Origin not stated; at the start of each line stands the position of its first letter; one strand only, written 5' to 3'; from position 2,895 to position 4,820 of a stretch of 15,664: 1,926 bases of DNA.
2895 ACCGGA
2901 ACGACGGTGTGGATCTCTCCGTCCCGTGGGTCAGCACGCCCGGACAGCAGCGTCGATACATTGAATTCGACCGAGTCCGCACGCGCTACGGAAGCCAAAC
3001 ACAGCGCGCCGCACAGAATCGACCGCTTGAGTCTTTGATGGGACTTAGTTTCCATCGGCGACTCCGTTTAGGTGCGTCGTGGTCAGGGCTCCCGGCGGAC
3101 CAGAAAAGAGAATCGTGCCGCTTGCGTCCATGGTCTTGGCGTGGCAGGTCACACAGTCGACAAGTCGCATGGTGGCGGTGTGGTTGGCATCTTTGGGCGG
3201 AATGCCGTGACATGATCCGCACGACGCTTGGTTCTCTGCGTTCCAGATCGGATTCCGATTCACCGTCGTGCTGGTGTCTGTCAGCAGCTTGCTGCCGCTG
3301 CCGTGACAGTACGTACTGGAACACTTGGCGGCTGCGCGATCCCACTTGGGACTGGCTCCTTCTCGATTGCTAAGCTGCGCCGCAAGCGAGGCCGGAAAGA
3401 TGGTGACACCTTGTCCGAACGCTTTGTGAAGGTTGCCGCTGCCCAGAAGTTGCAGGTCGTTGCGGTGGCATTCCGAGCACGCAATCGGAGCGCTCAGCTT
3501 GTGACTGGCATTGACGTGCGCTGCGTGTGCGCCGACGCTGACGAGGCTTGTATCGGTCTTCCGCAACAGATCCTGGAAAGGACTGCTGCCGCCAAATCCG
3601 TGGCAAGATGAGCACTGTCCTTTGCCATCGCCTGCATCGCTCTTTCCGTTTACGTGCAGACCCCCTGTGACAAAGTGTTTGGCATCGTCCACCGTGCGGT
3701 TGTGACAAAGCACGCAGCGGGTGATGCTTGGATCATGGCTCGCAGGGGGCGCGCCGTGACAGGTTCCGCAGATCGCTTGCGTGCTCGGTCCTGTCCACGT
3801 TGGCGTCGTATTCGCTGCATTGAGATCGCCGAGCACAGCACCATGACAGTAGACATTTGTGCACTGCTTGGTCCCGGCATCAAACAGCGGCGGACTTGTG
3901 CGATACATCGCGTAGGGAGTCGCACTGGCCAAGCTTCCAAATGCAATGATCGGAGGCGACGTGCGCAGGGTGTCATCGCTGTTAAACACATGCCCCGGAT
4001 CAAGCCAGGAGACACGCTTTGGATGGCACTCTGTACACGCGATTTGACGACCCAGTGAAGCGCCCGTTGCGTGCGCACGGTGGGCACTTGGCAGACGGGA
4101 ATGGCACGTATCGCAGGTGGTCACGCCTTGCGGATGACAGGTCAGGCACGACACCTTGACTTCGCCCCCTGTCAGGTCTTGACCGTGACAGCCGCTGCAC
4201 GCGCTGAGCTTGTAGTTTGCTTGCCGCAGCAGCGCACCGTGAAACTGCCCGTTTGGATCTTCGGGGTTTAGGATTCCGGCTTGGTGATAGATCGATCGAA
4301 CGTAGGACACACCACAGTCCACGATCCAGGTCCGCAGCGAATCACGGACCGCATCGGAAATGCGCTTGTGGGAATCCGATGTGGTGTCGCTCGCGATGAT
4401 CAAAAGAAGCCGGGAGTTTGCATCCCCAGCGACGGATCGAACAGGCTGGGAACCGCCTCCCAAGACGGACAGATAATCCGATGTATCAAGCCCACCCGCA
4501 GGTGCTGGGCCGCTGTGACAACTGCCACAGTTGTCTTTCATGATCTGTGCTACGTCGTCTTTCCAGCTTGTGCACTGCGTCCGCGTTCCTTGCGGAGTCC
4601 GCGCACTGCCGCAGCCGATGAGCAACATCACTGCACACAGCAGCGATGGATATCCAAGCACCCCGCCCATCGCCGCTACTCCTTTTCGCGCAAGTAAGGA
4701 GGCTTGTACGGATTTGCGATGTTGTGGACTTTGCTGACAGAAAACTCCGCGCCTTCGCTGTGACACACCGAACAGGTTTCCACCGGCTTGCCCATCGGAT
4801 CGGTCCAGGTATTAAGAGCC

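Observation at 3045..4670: Non-canonical CxxxxCH heme motifs paired with CxxCHG in the lipoprotein cytochrome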

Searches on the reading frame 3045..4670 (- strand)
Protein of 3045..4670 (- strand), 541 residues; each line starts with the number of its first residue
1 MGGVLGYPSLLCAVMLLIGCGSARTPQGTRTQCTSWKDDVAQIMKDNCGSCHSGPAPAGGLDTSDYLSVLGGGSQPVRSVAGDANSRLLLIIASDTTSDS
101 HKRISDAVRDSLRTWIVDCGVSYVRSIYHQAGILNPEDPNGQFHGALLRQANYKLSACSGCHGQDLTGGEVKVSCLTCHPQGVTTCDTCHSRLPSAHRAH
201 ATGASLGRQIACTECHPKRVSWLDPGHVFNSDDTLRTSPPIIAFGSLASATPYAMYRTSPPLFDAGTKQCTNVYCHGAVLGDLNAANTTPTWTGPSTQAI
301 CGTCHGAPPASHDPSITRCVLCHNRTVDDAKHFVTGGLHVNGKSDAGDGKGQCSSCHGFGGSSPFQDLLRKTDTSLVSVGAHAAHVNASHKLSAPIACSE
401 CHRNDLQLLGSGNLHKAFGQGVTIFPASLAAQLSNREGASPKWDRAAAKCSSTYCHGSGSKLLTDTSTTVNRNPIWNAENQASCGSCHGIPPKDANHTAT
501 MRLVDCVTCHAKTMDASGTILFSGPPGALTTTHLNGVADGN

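Call 4: search_protein_families(library=pfam, proteins=[window:3045-4670:-], max_evalue=0.01)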
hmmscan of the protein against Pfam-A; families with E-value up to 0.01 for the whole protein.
window:3045-4670:- (541 aa): 4 families
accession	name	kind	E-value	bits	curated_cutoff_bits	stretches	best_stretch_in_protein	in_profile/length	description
PF14522.11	Cytochrome_C7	-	4.3e-14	52.5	24.8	2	268-324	14-67/67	Cytochrome c7 and related cytochrome c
PF09698.15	GSu_C4xC__C2xCH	-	4.9e-12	46.8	21.7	2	269-305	1-36/36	Geobacter CxxxxCH...CXXCH motif (GSu_C4xC__C2xCH)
PF22113.1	Mtrc-MtrF_II-IV_dom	-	2.5e-08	34.1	30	1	481-517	6-42/176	Outer membrane cytochrome MtrC/MtrF-like, domains II/IV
PF14537.11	Cytochrom_c3_2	-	5e-07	30.5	25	0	298-357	6-64/79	Cytochrome c3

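Call 5: search_protein_families(library=ncbifam, proteins=[window:3045-4670:-], max_evalue=0.01)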
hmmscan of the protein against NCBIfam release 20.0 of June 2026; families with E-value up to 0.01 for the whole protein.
window:3045-4670:- (541 aa): 1 family
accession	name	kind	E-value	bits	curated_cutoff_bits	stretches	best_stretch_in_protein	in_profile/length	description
TIGR01904.2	GSu_C4xC__C2xCH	domain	9.1e-22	76.6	27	2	436-498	10-66/73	CxxxxCH/CxxCH domain c-type cytochrome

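Call 6: find_homologous_proteins(query=window:3045-4670:-)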
Query window:3045-4670:- (541 aa): 476 proteins with E <= 0.001 among 8000 candidates; the best 120 are listed.
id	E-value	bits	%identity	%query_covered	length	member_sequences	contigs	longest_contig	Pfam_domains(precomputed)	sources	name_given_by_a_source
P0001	0.0e+0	1245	99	100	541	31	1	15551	PF14537.12,PF09698.16,PF14522.12,PF22113.2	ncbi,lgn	-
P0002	4.1e-277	938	73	100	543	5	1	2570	PF14537.12,PF09698.16,PF14522.12,PF22113.2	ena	-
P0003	1.5e-230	785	62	99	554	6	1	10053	PF09698.16,PF14522.12,PF22113.2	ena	-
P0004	1.5e-229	781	63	97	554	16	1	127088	PF09698.16,PF14522.12,PF22113.2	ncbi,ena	-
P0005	4.3e-219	747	61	96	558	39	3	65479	PF14537.12,PF09698.16,PF14522.12,PF22113.2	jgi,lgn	jgi:predicted CxxxxCH...CXXCH cytochrome family protein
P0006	2.3e-201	688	64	83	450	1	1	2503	PF14537.12,PF09698.16,PF14522.12,PF22113.2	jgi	jgi:predicted CxxxxCH...CXXCH cytochrome family protein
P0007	6.0e-148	512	45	96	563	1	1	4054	PF09698.16,PF14522.12,PF22113.2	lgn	-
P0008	9.4e-142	491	44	98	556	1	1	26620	PF14537.12,PF09698.16,PF14522.12,PF22113.2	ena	-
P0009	2.8e-130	454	43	99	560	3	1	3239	PF14537.12,PF09698.16,PF14522.12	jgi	jgi:predicted CxxxxCH...CXXCH cytochrome family protein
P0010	2.0e-127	444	43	96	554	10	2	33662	PF14537.12,PF09698.16,PF14522.12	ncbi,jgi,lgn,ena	-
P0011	1.1e-125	438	42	96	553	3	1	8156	PF14537.12,PF09698.16,PF14522.12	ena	-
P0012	1.3e-125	438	42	97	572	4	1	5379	PF14537.12,PF09698.16,PF14522.12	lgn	-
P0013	3.9e-125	437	49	76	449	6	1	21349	PF14537.12,PF09698.16,PF14522.12,PF22113.2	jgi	jgi:predicted CxxxxCH...CXXCH cytochrome family protein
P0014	6.1e-125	436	44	97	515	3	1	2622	PF14537.12,PF09698.16,PF14522.12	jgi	jgi:predicted CxxxxCH...CXXCH cytochrome family protein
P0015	4.1e-123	430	48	76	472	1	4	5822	PF14537.12,PF09698.16,PF14522.12,PF22113.2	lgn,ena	-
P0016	4.3e-121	423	41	97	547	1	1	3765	PF14537.12,PF09698.16,PF14522.12,PF22113.2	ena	-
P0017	3.7e-120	420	39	71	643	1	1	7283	PF14537.12,PF09698.16,PF14522.12,PF22113.2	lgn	-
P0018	1.5e-119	418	47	76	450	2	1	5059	PF09698.16,PF14522.12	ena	-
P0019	3.4e-119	417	47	76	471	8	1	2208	PF14537.12,PF09698.16,PF14522.12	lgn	-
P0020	1.4e-118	415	42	94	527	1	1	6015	PF14537.12,PF09698.16,PF14522.12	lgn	-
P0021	1.5e-118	415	40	98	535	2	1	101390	PF14537.12,PF09698.16,PF14522.12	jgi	jgi:predicted CxxxxCH...CXXCH cytochrome family protein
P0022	3.5e-118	414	40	99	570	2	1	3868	PF09698.16,PF14522.12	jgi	-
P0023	2.4e-117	411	40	95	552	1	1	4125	PF14537.12,PF09698.16,PF14522.12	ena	-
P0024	2.9e-117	411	41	97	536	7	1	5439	PF14537.12,PF09698.16,PF14522.12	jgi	jgi:predicted CxxxxCH...CXXCH cytochrome family protein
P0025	1.4e-116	408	42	99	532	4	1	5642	PF14537.12,PF09698.16,PF14522.12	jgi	jgi:predicted CxxxxCH...CXXCH cytochrome family protein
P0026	5.2e-116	406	44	96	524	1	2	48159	PF14537.12,PF09698.16,PF14522.12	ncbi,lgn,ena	-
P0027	1.6e-114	402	41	96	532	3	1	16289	PF14537.12,PF09698.16,PF14522.12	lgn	-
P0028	3.7e-114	400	41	98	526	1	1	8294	PF07635.17,PF09698.16,PF14522.12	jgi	jgi:predicted CxxxxCH...CXXCH cytochrome family protein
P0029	4.5e-114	400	41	97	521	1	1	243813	PF14537.12,PF09698.16,PF14522.12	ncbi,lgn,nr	ncbi:MAG TPA: CxxxxCH/CxxCH domain-containing protein [Kofleriaceae bacterium]|nr:CxxxxCH/CxxCH doma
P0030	8.1e-113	396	43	96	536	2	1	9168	PF09698.16,PF14522.12,PF22113.2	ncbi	-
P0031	1.9e-112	395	41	94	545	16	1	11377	PF14537.12,PF09698.16,PF14522.12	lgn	-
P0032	7.1e-112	393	39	96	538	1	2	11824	PF07635.17,PF09698.16,PF14522.12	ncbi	-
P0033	9.8e-112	392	40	96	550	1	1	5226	PF09698.16,PF14522.12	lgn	-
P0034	6.0e-110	386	41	96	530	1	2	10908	PF14537.12,PF09698.16,PF14522.12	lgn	-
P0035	5.1e-109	383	39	98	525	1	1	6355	PF14537.12,PF09698.16,PF14522.12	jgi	jgi:predicted CxxxxCH...CXXCH cytochrome family protein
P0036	2.5e-108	381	42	96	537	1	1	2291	PF14537.12,PF09698.16,PF14522.12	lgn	-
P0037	1.1e-107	379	40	100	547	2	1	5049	PF09698.16,PF14522.12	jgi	jgi:predicted CxxxxCH...CXXCH cytochrome family protein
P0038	1.3e-106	375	38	98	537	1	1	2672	PF09698.16,PF14522.12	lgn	-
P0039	6.5e-104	367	46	76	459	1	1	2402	PF09698.16,PF14522.12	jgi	-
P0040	3.0e-100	354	39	99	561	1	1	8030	PF14537.12,PF09698.16,PF14522.12,PF22113.2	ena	-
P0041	9.9e-100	353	38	97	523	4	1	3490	PF14537.12,PF09698.16,PF14522.12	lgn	-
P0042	9.0e-99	350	39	98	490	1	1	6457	PF09698.16,PF14522.12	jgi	-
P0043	7.5e-98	346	40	98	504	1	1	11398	PF09698.16,PF02085.22,PF14522.12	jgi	jgi:predicted CxxxxCH...CXXCH cytochrome family protein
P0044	2.3e-96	342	39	96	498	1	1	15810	PF14537.12,PF09698.16,PF14522.12,PF22113.2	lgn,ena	-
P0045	3.3e-96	341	33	71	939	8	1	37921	PF14537.12,PF09698.16,PF02085.22,PF14522.12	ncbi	-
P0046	2.3e-95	338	37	96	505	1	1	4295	PF09698.16,PF14522.12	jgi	jgi:predicted CxxxxCH...CXXCH cytochrome family protein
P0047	1.9e-93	332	38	98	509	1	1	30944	PF09698.16,PF14522.12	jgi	jgi:predicted CxxxxCH...CXXCH cytochrome family protein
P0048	2.4e-92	328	41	77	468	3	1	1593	PF14537.12,PF09698.16,PF14522.12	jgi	jgi:predicted CxxxxCH...CXXCH cytochrome family protein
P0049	3.1e-92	328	43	78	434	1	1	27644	PF14537.12,PF09698.16,PF14522.12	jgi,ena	-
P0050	6.5e-92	327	37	98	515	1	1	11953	PF14522.12,PF22113.2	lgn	-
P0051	1.9e-91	325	36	99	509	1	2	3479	PF14537.12,PF09698.16,PF14522.12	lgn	-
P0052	2.7e-91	325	35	99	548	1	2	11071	PF14537.12,PF09698.16,PF14522.12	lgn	-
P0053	7.1e-91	323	35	69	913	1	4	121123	PF14537.12,PF09698.16,PF14522.12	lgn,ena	-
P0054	2.1e-90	322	39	95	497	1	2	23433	PF09698.16,PF14522.12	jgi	jgi:predicted CxxxxCH...CXXCH cytochrome family protein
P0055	6.2e-90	320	38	97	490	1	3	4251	PF14537.12,PF09698.16,PF14522.12,PF22113.2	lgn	-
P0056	2.0e-88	315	34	68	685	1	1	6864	PF14537.12,PF09698.16,PF14522.12,PF22113.2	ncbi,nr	ncbi:MAG: CxxxxCH/CxxCH domain-containing protein, partial [Deltaproteobacteria bacterium]|nr:CxxxxC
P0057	3.4e-86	308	39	96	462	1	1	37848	PF14537.12,PF09698.16,PF14522.12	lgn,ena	-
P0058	1.9e-85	306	36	97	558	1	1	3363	PF14537.12,PF09698.16,PF14522.12,PF22113.2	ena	-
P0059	6.1e-85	304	33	67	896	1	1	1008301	PF14537.12,PF09698.16,PF14522.12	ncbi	ncbi:MAG: CxxxxCH/CxxCH domain-containing protein [Myxococcales bacterium]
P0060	6.0e-82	294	38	95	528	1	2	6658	PF09698.16,PF14522.12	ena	-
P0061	6.9e-82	294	31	74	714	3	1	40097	PF14537.12,PF09698.16,PF14522.12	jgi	-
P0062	9.0e-82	293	36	96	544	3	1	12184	PF14537.12,PF09698.16,PF14522.12,PF22113.2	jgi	jgi:predicted CxxxxCH...CXXCH cytochrome family protein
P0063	1.1e-81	293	33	58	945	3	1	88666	PF14537.12,PF09698.16,PF14522.12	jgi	jgi:predicted CxxxxCH...CXXCH cytochrome family protein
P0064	1.5e-81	293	37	94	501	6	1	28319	PF14537.12,PF14522.12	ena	-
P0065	1.1e-80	290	35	96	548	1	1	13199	PF14537.12,PF07635.17,PF09698.16,PF14522.12,PF22113.2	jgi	jgi:predicted CxxxxCH...CXXCH cytochrome family protein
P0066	1.2e-80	290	37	93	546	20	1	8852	PF14537.12,PF09698.16,PF14522.12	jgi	jgi:predicted CxxxxCH...CXXCH cytochrome family protein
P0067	2.2e-80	289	34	62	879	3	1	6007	PF14537.12,PF09698.16,PF02085.22,PF14522.12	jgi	jgi:predicted CxxxxCH...CXXCH cytochrome family protein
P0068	2.7e-80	289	32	76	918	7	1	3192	PF14537.12,PF09698.16,PF14522.12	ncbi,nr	ncbi:MAG TPA: CxxxxCH/CxxCH domain-containing protein, partial [Myxococcales bacterium]|nr:CxxxxCH/C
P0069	4.4e-80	288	42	76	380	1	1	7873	PF14537.12,PF09698.16,PF14522.12,PF22113.2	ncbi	-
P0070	3.4e-79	285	36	98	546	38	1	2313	PF14537.12,PF09698.16,PF14522.12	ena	-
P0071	4.5e-79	285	38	97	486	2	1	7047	PF14522.12,PF22113.2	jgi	jgi:predicted CxxxxCH...CXXCH cytochrome family protein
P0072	8.9e-79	284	37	98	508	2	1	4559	PF14537.12,PF09698.16,PF14522.12,PF22113.2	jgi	jgi:predicted CxxxxCH...CXXCH cytochrome family protein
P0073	9.8e-79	283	38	97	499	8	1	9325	PF14537.12,PF09698.16,PF14522.12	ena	-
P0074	1.1e-78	283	35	98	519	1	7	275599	PF14537.12,PF09698.16,PF14522.12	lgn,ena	-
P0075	1.3e-77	280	34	97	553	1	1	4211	PF14537.12,PF09698.16,PF14522.12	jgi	jgi:predicted CxxxxCH...CXXCH cytochrome family protein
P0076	6.0e-77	277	40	77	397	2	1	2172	PF14537.12,PF09698.16,PF14522.12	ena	-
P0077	1.2e-76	277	32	74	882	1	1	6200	PF14537.12,PF09698.16,PF14522.12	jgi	jgi:predicted CxxxxCH...CXXCH cytochrome family protein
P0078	2.9e-76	275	35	64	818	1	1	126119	PF14537.12,PF09698.16,PF14522.12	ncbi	-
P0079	5.0e-76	274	34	99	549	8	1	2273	PF14537.12,PF07635.17,PF09698.16,PF14522.12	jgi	jgi:predicted CxxxxCH...CXXCH cytochrome family protein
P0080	7.5e-76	274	37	95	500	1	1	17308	PF09698.16,PF14522.12,PF22113.2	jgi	jgi:predicted CxxxxCH...CXXCH cytochrome family protein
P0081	7.7e-76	274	37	94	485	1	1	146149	PF14537.12,PF09698.16,PF14522.12,PF22113.2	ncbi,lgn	-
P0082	7.8e-76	274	34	99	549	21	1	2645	PF14537.12,PF09698.16,PF14522.12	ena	-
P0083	1.6e-75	273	35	98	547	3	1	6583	PF14537.12,PF09698.16,PF14522.12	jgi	jgi:predicted CxxxxCH...CXXCH cytochrome family protein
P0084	1.7e-75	273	31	76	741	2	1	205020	PF09698.16,PF14522.12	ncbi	-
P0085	2.7e-75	272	36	97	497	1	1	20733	PF09698.16,PF14522.12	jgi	jgi:predicted CxxxxCH...CXXCH cytochrome family protein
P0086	3.5e-75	272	38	98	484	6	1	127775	PF09698.16,PF14522.12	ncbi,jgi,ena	-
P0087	3.9e-75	272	35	96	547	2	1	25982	PF14537.12,PF09698.16,PF14522.12,PF22113.2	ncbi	-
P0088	4.6e-75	271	32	72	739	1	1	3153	PF14537.12,PF09698.16,PF14522.12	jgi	jgi:predicted CxxxxCH...CXXCH cytochrome family protein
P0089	7.5e-75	271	39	76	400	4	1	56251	PF09698.16,PF14522.12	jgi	jgi:predicted CxxxxCH...CXXCH cytochrome family protein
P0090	1.0e-74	270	40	74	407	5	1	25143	PF09698.16,PF14522.12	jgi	jgi:predicted CxxxxCH...CXXCH cytochrome family protein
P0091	7.9e-74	267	40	73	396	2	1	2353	PF09698.16,PF14522.12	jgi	-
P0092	8.4e-74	267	38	97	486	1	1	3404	PF09698.16,PF14522.12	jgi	jgi:predicted CxxxxCH...CXXCH cytochrome family protein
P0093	1.6e-73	266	28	74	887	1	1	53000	PF14537.12,PF09698.16,PF02085.22,PF14522.12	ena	-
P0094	1.7e-73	266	40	76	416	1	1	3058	PF09698.16,PF14522.12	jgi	jgi:predicted CxxxxCH...CXXCH cytochrome family protein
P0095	2.0e-73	266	37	60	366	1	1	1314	PF09698.16,PF14522.12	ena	-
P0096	2.6e-73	266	34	96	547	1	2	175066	PF14537.12,PF09698.16,PF02085.22,PF14522.12,PF22113.2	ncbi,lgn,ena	-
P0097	3.5e-73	265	37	76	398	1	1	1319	PF14537.12,PF09698.16,PF14522.12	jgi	jgi:predicted CxxxxCH...CXXCH cytochrome family protein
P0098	9.9e-73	264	32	98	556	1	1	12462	PF14537.12,PF09698.16,PF14522.12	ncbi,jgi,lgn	-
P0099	5.1e-72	261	40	73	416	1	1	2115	PF09698.16,PF14522.12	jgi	jgi:predicted CxxxxCH...CXXCH cytochrome family protein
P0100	5.4e-72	261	37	59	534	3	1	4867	PF14537.12,PF09698.16,PF14522.12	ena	-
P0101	6.1e-72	261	34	96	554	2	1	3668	PF14537.12,PF09698.16,PF14522.12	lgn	-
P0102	2.2e-71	259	42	74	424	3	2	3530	PF14537.12,PF09698.16,PF14522.12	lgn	-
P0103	1.2e-70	257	36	97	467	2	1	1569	PF09698.16,PF02085.22,PF14522.12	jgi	jgi:predicted CxxxxCH...CXXCH cytochrome family protein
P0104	1.8e-70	256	34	97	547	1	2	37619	PF09698.16,PF14522.12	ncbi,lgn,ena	-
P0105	4.8e-70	255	38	78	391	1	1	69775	PF14537.12,PF09698.16,PF14522.12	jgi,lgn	jgi:predicted CxxxxCH...CXXCH cytochrome family protein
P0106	1.6e-69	253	38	64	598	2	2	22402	PF14537.12,PF09698.16,PF14522.12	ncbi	-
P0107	1.8e-69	253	38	73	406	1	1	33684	PF09698.16,PF14522.12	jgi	jgi:predicted CxxxxCH...CXXCH cytochrome family protein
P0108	6.0e-69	251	35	44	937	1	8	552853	PF09698.16,PF14522.12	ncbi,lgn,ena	-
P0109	1.5e-68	250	39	74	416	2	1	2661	PF09698.16,PF14522.12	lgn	-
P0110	1.6e-68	250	38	73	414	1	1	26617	PF09698.16,PF14522.12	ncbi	-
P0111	2.4e-68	249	38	85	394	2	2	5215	PF14537.12,PF09698.16,PF14522.12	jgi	-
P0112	5.4e-68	248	34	98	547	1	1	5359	PF14537.12,PF09698.16,PF14522.12,PF22113.2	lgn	-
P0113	5.8e-68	248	29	98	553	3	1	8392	PF14537.12,PF14522.12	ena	-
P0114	7.2e-68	248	40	76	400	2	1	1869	PF14537.12,PF09698.16,PF14522.12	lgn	-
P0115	7.9e-68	247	36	64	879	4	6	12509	PF14537.12,PF09698.16,PF14522.12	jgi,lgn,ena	-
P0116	9.2e-68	247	32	97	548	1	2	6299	PF14537.12,PF09698.16,PF14522.12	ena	-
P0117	5.1e-67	245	40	76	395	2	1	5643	PF14537.12,PF09698.16,PF14522.12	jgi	jgi:predicted CxxxxCH...CXXCH cytochrome family protein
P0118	6.3e-67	244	39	73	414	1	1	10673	PF14537.12,PF09698.16,PF14522.12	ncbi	-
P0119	1.2e-66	243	38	78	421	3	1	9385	PF09698.16,PF14522.12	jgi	-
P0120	1.2e-66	243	40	76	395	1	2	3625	PF14537.12,PF09698.16,PF14522.12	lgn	-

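Call 7: search_solved_structures(query=window:3045-4670:-, max_evalue=1, show_alignments=2)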
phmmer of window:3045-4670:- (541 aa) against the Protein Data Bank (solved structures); distinct sequences matched with E-value up to 1: 0.
